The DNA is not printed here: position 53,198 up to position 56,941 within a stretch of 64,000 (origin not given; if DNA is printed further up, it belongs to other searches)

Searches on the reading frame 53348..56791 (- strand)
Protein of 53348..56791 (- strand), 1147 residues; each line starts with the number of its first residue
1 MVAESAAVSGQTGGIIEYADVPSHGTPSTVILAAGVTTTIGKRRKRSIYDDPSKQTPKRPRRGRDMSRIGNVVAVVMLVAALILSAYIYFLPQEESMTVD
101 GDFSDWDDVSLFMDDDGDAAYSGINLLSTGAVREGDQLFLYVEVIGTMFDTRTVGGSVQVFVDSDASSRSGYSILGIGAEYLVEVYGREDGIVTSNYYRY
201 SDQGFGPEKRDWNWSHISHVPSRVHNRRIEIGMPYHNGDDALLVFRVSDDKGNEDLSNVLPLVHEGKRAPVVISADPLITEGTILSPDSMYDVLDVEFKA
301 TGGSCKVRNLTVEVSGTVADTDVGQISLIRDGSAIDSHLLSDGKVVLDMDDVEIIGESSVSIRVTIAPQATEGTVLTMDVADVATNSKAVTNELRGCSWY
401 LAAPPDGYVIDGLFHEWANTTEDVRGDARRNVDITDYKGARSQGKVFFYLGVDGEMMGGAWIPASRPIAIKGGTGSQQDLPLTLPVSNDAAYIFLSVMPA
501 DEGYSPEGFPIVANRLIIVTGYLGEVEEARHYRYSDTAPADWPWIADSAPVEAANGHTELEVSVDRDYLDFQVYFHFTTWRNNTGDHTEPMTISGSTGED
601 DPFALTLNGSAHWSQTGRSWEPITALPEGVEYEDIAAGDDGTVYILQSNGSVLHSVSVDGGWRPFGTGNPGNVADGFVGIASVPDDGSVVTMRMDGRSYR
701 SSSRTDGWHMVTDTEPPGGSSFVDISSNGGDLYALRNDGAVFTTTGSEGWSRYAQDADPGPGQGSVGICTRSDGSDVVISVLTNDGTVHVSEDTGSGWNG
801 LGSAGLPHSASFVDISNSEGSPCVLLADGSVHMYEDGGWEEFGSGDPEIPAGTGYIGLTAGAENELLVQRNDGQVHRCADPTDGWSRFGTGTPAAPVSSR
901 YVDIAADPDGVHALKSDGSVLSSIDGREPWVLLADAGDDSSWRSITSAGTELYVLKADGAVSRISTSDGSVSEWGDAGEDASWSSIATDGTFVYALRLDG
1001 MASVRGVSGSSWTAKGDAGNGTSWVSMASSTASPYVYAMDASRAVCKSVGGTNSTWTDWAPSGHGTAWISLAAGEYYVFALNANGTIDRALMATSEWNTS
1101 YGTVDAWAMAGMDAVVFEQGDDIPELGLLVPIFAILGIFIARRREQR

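Call 65: search_protein_families(library=pfam, proteins=[window:53348-56791:-], max_evalue=0.01)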
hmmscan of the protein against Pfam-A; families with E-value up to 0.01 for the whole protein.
window:53348-56791:- (1147 aa): 2 families
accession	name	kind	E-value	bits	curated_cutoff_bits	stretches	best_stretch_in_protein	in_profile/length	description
PF03478.24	Beta-prop_KIB1-4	-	0.001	19.1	27.4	0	703-751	99-144/242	KIB1-4 beta-propeller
PF19755.4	DUF6242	-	0.0016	18.8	29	0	613-655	168-211/217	Domain of unknown function (DUF6242)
